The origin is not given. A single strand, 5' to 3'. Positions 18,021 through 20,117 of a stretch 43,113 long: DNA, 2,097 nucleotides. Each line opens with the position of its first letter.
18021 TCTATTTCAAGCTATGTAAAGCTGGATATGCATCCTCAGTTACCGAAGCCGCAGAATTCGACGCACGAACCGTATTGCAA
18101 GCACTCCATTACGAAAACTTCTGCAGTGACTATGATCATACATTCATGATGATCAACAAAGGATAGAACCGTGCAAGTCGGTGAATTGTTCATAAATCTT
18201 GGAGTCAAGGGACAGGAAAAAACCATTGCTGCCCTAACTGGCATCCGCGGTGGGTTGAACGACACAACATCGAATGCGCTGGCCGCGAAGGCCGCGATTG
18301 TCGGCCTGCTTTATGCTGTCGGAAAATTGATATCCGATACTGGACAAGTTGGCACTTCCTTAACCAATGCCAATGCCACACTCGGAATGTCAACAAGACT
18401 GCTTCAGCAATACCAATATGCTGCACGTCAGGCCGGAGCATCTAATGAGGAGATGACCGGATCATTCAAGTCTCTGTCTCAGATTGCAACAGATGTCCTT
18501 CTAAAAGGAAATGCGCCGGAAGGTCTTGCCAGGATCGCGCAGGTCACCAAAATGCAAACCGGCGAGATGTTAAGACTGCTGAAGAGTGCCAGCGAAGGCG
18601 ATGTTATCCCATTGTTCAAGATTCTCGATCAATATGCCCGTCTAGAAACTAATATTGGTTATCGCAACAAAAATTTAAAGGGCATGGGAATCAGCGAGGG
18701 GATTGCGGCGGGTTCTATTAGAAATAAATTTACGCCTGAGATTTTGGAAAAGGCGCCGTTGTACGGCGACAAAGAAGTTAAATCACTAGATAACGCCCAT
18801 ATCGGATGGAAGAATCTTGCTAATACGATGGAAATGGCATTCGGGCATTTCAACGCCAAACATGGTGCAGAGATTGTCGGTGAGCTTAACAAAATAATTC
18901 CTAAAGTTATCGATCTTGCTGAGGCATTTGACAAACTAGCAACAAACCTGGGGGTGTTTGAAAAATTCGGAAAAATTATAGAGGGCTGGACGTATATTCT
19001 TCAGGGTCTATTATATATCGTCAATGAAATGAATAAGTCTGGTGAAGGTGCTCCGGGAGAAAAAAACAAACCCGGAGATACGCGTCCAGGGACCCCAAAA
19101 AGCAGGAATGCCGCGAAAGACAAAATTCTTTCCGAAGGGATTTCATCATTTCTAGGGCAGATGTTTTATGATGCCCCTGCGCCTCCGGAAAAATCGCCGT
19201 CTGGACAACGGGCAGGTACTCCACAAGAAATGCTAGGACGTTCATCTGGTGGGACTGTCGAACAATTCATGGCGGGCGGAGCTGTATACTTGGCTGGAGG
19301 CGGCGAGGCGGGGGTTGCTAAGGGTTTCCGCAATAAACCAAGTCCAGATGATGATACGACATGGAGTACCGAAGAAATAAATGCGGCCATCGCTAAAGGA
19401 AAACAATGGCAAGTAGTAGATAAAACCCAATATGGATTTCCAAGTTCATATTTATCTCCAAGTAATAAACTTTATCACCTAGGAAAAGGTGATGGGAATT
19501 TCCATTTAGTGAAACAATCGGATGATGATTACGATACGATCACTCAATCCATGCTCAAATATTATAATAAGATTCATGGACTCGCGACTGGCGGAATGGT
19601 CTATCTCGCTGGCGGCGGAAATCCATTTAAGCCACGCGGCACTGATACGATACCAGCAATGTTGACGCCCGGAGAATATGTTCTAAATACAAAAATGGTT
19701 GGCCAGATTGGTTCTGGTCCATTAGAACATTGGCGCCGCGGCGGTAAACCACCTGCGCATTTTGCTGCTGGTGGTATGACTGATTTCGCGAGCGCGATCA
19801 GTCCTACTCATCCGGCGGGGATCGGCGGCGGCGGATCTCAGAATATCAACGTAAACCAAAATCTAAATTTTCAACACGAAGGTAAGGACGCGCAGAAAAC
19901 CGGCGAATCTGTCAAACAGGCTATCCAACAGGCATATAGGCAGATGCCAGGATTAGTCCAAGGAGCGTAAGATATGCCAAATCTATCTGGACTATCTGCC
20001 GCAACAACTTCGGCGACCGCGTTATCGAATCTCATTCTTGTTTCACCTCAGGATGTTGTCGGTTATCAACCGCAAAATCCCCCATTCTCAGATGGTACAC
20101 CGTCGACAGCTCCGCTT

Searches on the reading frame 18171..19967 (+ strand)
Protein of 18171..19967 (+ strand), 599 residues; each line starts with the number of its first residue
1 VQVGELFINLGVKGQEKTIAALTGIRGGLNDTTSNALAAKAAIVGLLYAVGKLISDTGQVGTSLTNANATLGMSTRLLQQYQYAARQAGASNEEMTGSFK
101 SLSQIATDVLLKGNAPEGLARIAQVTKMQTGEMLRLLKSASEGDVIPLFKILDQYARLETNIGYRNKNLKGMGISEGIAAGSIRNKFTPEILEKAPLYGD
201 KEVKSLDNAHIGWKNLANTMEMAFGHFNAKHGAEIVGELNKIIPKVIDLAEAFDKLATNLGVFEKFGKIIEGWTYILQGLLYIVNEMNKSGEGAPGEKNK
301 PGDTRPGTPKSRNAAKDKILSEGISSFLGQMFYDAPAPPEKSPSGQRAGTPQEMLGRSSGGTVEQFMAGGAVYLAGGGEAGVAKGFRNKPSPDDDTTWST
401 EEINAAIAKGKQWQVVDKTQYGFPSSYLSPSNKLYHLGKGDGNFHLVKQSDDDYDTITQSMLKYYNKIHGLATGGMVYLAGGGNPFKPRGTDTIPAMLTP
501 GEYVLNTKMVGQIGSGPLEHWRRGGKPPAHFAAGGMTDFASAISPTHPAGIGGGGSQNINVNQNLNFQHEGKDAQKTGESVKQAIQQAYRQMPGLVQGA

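Call 15: search_protein_families(library=phrogs, proteins=[window:18171-19967:+], max_evalue=0.00001)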
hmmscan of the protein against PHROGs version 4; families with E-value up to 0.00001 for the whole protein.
window:18171-19967:+ (599 aa): 2 families
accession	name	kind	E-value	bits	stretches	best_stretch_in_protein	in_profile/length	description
phrog_12506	-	tail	1.1e-10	42.4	1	3-110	6-110/218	tail length tape measure protein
phrog_2276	-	tail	1.1e-09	38.6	1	31-114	58-157/673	tail length tape measure protein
